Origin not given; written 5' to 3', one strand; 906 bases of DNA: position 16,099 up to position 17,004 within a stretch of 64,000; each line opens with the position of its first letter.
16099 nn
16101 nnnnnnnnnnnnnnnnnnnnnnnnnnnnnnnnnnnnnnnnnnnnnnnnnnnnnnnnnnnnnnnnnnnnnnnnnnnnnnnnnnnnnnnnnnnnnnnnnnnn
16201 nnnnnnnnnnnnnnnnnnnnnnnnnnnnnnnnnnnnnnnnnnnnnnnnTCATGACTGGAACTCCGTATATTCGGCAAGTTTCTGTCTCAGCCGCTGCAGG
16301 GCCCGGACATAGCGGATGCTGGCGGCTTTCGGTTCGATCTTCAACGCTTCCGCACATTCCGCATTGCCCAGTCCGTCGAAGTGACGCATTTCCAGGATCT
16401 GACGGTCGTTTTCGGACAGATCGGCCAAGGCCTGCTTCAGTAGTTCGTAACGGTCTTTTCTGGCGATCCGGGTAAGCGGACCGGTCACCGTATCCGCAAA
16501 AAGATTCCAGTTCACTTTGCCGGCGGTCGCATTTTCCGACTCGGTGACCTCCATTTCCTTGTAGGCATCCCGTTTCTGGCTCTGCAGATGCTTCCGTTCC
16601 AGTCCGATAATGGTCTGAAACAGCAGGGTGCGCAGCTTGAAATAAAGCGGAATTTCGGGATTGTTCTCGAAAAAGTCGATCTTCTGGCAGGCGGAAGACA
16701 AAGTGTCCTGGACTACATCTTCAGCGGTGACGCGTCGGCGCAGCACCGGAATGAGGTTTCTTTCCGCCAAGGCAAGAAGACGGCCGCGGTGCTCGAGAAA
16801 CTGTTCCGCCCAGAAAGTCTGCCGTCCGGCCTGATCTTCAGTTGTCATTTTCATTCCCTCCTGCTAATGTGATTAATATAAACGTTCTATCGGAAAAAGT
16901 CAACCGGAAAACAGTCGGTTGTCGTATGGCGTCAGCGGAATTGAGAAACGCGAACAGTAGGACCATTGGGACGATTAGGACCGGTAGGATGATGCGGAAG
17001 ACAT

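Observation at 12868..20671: Four phased copies of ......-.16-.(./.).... define a compact ECF-sigma/Ser-Thr-kinase regulon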

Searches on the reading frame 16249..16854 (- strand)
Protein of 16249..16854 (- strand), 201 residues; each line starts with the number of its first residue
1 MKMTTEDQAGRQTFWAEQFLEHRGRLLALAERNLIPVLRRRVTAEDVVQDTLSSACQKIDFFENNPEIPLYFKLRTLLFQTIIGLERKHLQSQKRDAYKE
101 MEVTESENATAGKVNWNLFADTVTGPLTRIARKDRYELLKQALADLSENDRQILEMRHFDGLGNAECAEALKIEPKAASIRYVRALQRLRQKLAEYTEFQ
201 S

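Call 7: search_protein_families(library=pfam, proteins=[window:16249-16854:-], max_evalue=0.01)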
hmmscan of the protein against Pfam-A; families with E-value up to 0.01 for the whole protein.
window:16249-16854:- (201 aa): 4 families
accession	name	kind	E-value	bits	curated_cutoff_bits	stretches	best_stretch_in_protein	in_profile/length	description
PF08281.18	Sigma70_r4_2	-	6.6e-10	38.9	25.7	1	137-189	2-54/54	Sigma-70, region 4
PF04545.22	Sigma70_r4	-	3.7e-07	30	24.1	1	142-191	1-50/50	Sigma-70, region 4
PF07638.17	Sigma70_ECF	-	0.0001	22.7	21.1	1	37-188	40-178/185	ECF sigma factor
PF04542.20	Sigma70_r2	-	0.00075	19.7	24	1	21-95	4-70/71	Sigma-70 region 2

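Call 8: search_protein_families(library=ncbifam, proteins=[window:16249-16854:-], max_evalue=0.01)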
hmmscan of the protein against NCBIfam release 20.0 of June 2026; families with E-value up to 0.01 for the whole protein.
window:16249-16854:- (201 aa): 70 families (the best 25 are shown)
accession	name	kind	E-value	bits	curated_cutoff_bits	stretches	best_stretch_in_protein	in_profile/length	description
TIGR02984.1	Sig-70_plancto1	subfamily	9.7e-39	132.9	183.75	1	9-193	3-188/189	RNA polymerase sigma-70 factor, Planctomycetaceae-specific subfamily 1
TIGR02937.1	sigma70-ECF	superfamily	7.1e-17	61.5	42.9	1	18-193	5-165/165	sigma-70 family RNA polymerase sigma factor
TIGR02985.1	Sig70_bacteroi1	subfamily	3.8e-14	53.2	126.4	1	37-193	21-162/162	RNA polymerase sigma-70 factor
NF058625.1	sigma_PG0214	equivalog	8.8e-14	51.6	130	1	13-196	4-164/170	GFO_1088 family ECF-type sigma factor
NF008888.0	PRK11922.1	equivalog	1e-13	51.5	204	1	37-195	50-198/231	RNA polymerase sigma factor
NF004113.0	PRK05602.1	equivalog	3e-12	46.6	208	1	22-197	54-205/211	RNA polymerase sigma factor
TIGR02983.1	SigE-fam_strep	subfamily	3.3e-11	43.3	141.55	1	19-195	11-160/162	SigE family RNA polymerase sigma factor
NF009172.0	PRK12519.1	subfamily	3.8e-11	42.9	222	1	111-196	116-192/194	RNA polymerase sigma factor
NF006550.0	PRK09047.1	equivalog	4.1e-11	42.7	173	1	37-196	32-190/194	RNA polymerase sigma factor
NF009176.0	PRK12524.1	equivalog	2.3e-10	40.6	264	1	25-193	34-184/196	RNA polymerase sigma factor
TIGR02943.1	Sig70_famx1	hypoth_equivalog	4.8e-10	39.6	162.2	1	20-194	9-180/188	RNA polymerase sigma-70 factor, TIGR02943 family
NF007227.0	PRK09645.1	subfamily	4.8e-10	39.6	202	1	18-197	18-174/177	sigma-70 family RNA polymerase sigma factor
NF007230.0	PRK09648.1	subfamily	4.5e-09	36.3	209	1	121-195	117-191/195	RNA polymerase sigma factor ShbA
NF009166.1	PRK12513.1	equivalog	6.3e-09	35.8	206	1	34-197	39-190/193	RNA polymerase sigma factor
NF053879.1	RNAPolSigSigVBac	equivalog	1.6e-08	34.4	190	1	132-195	92-157/160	RNA polymerase sigma factor SigV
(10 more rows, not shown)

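Call 16: find_homologous_proteins(query=window:16249-16854:-, max_evalue=1e-10)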
Query window:16249-16854:- (201 aa): 1126 proteins with E <= 1e-10 among 1686 candidates; the best 120 are listed.
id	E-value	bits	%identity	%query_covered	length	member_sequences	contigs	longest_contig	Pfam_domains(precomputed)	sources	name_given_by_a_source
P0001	4.7e-118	409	94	99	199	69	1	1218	PF04545.23,PF08281.19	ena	-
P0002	1.0e-115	402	91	99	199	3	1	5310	PF04545.23,PF08281.19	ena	-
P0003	5.3e-102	357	81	99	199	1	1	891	PF04545.23,PF08281.19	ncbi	-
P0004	7.0e-98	344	82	95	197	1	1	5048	PF04545.23,PF08281.19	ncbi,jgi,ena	-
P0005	7.4e-96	337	83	95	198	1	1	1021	PF04545.23,PF08281.19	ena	-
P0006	9.2e-96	337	81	93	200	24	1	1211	PF04545.23,PF08281.19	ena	-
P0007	2.6e-95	335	76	99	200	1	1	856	PF04545.23,PF08281.19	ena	-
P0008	2.6e-95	335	79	96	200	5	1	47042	PF04545.23,PF08281.19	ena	-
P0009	1.0e-94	333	78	95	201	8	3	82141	PF04545.23,PF08281.19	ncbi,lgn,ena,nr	ncbi:MAG: sigma-70 family RNA polymerase sigma factor [Lentisphaeria bacterium]|nr:sigma-70 family R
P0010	1.1e-94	333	76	99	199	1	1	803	PF04545.23,PF08281.19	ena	-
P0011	1.2e-94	333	77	99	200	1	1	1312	PF04545.23,PF08281.19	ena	-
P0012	1.7e-94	333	76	99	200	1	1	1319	PF04545.23,PF08281.19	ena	-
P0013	4.7e-94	331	76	99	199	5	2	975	PF04545.23,PF08281.19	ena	-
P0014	4.9e-94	331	76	99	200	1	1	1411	PF04545.23,PF08281.19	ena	-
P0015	5.4e-94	331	76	99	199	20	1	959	PF04545.23,PF08281.19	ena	-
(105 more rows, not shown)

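Call 18: find_related_loci(query=A1, collection=genome_contigs, flank=6000)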
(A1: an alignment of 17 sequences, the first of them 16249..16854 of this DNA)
Query A1 (201 aa) in genome_contigs; peptide patterns used: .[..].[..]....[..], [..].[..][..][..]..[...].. (x = any residue, [..] = any of these).
75 stretches matched a pattern; 52 encode a relative of the query (tblastn E <= 1e-3); 51 distinct loci.
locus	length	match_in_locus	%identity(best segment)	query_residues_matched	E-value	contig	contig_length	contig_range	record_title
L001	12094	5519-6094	73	9-200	1e-94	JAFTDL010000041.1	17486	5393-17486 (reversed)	MAG: Lentisphaeria bacterium isolate RGIG3718 Goat_Rumen.Co__c313210, whole genome shotgun sequence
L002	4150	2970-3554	71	7-200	6e-95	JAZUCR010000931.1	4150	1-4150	MAG: Victivallales bacterium isolate T1900045313_YK20190002.MAGScoT_cleanbin_000070 SGB_6255_k141_4681145, whole genome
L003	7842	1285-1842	73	15-200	3e-94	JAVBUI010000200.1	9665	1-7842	MAG: Victivallaceae bacterium isolate EPI_MAG_00274 c_000000594383, whole genome shotgun sequence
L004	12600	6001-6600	69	1-200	3e-94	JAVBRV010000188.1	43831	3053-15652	MAG: Victivallaceae bacterium isolate EPI_MAG_00205 c_000000903396, whole genome shotgun sequence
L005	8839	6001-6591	71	1-200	7e-94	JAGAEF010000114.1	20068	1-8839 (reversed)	MAG: Lentisphaeria bacterium isolate RGIG8362 Water_buffalos_Rumen.Co__c2873724, whole genome shotgun sequence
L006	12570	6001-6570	72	12-201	1e-92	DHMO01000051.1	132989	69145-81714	MAG TPA_asm: Lentisphaeria bacterium UBA4640 UBA4640_contig_2563, whole genome shotgun sequence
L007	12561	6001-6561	70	14-200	2e-91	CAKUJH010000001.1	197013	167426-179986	MAG: uncultured Victivallales bacterium isolate REFINED_METABAT215_TOP10_CONTIGS_1500_ASSEMBLY_K77_MERGED__Hadza_MoBio_h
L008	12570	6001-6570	71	12-201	3e-91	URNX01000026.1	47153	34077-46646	uncultured bacterium isolate UMGS1182 genome assembly, contig: NODE_151_length_47153_cov_22.642790, whole genome shotgun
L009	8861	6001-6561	71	15-200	1e-90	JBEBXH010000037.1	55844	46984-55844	MAG: Victivallis vadensis isolate T2.bin.5 NODE_1512_length_55844_cov_15.411784, whole genome shotgun sequence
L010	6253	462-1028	70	13-201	1e-90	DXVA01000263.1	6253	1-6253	MAG TPA_asm: Lentisphaeria bacterium isolate HRGM_Genome_2866 HRGM_Genome_2866_263, whole genome shotgun sequence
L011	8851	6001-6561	72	15-200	3e-90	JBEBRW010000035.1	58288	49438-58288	MAG: Victivallis vadensis isolate T2.bin.128 NODE_1402_length_58288_cov_15.277472, whole genome shotgun sequence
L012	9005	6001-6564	70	13-199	3e-90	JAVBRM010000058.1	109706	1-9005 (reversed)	MAG: Victivallaceae bacterium isolate EPI_MAG_00195 c_000005555895, whole genome shotgun sequence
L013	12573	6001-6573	70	11-200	5e-89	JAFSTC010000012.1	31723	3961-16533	MAG: Lentisphaeria bacterium isolate RGIG3449 Goat_Rumen.Co__c373933, whole genome shotgun sequence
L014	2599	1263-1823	71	14-200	1e-90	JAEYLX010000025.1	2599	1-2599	MAG: Bacillota bacterium isolate OH_HFB_53 k127_775734, whole genome shotgun sequence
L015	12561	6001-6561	71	14-200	2e-88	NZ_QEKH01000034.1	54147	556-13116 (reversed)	Victivallis vadensis strain DSM 14823 Ga0215691_134, whole genome shotgun sequence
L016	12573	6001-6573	71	11-200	6e-88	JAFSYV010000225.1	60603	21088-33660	MAG: Lentisphaeria bacterium isolate RGIG3598 Goat_Rumen.Co__c1756403, whole genome shotgun sequence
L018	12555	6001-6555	69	16-200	2e-86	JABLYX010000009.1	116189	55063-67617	MAG: Lentisphaeria bacterium isolate SQ_MAG_22 NODE_103_length_116189_cov_14.485680, whole genome shotgun sequence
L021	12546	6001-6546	64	19-200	4e-81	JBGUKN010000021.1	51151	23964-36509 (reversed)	MAG: Victivallales bacterium isolate ruminal_MAG_28 ruminal_MAG_28_contig_0021, whole genome shotgun sequence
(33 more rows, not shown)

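Call 34: search_protein_families(library=pfam, proteins=[L016:3484-5892:+, L015:5095-5958:+, L018:4927-5685:+, L021:4754-5827:+], max_evalue=0.01)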
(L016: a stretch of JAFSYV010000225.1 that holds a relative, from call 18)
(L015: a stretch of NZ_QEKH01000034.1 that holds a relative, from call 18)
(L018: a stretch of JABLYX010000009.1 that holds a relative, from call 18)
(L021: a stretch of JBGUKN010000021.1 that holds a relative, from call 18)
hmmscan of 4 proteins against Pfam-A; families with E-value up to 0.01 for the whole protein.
L016:3484-5892:+ (802 aa): 1 family
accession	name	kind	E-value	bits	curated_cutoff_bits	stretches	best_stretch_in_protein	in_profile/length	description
PF00884.28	Sulfatase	-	5.7e-05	23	25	1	380-479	139-252/301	Sulfatase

L015:5095-5958:+ (287 aa): 4 families
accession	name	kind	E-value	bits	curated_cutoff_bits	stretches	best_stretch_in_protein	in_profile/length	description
PF00753.33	Lactamase_B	-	7.5e-22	78.7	22.7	1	76-230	3-161/196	Metallo-beta-lactamase superfamily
PF12706.13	Lactamase_B_2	-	1.4e-06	28.5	27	1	91-137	3-50/200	Beta-lactamase superfamily domain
PF23023.1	Anti-Pycsar_Apyc1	-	0.00048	20.1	50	1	84-134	25-70/250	Anti-Pycsar protein Apyc1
PF16661.11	Lactamase_B_6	-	0.0021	17.9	27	1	88-153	6-74/193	Metallo-beta-lactamase superfamily domain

L018:4927-5685:+ (252 aa): 5 families
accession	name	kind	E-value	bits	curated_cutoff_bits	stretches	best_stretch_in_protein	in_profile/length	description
PF00326.27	Peptidase_S9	-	2.7e-08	34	22.6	1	191-249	145-205/213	Prolyl oligopeptidase family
PF02230.22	Abhydrolase_2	-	1.6e-07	31.8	23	1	131-235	91-200/217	Phospholipase/Carboxylesterase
PF12146.15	Hydrolase_4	-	2.2e-05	24.3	27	0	144-179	74-108/239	Serine aminopeptidase, S33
PF00756.26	Esterase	-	9.5e-05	22.7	22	1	125-179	94-148/251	Putative esterase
PF01738.24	DLH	-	0.0003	20.9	21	1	139-239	89-191/217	Dienelactone hydrolase family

L021:4754-5827:+ (357 aa): 0 families

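Call 49: find_encoding_contigs(protein=P0002, flank=6000, max_places=3)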
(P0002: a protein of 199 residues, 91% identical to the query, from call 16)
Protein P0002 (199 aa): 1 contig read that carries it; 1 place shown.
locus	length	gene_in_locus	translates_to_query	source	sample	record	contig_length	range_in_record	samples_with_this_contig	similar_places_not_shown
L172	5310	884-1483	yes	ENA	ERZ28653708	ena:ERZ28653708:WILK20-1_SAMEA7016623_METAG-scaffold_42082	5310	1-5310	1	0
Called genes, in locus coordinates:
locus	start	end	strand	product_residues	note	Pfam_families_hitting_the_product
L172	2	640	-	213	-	?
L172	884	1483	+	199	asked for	PF08281:Sigma70_r4_2, PF04545:Sigma70_r4 (weak)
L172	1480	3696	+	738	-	PF00069:Pkinase, PF07714:PK_Tyr_Ser-Thr, PF13428:TPR_14 (faint), PF13174:TPR_6 (faint)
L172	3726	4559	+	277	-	PF01738:DLH (weak), PF00326:Peptidase_S9 (faint), PF12146:Hydrolase_4 (faint)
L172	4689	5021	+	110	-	-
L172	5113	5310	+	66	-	?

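Call 50: find_encoding_contigs(protein=P0008, flank=8000, max_places=2)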
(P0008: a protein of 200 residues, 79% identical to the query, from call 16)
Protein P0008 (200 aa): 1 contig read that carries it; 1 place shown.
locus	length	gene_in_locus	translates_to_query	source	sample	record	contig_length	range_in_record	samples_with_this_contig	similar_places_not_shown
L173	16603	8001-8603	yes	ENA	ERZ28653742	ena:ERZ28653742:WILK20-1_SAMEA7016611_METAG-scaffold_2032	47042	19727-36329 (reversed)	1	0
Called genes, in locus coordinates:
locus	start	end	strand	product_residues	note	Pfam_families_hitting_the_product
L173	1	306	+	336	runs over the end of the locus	-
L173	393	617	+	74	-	-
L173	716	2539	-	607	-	PF00890:FAD_binding_2 (weak), PF01134:GIDA (weak), PF01266:DAO (weak), PF12831:FAD_oxidored, PF13450:NAD_binding_8 (weak)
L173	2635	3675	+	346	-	PF00356:LacI, PF13377:Peripla_BP_3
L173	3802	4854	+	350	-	PF00586:AIRS, PF02769:AIRS_C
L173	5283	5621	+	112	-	-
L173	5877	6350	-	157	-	-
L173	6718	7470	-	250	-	PF01427:Peptidase_M15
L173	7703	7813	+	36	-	-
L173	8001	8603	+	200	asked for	PF08281:Sigma70_r4_2, PF04545:Sigma70_r4 (weak)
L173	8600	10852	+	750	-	PF00069:Pkinase, PF07714:PK_Tyr_Ser-Thr, PF13428:TPR_14 (faint), PF24575:TPR_Slam (faint), PF13174:TPR_6 (faint), PF14559:TPR_19 (faint)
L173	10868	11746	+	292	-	PF00326:Peptidase_S9 (faint)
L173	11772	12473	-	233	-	-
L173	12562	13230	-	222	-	PF04389:Peptidase_M28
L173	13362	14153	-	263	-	PF08220:HTH_DeoR, PF00455:DeoRC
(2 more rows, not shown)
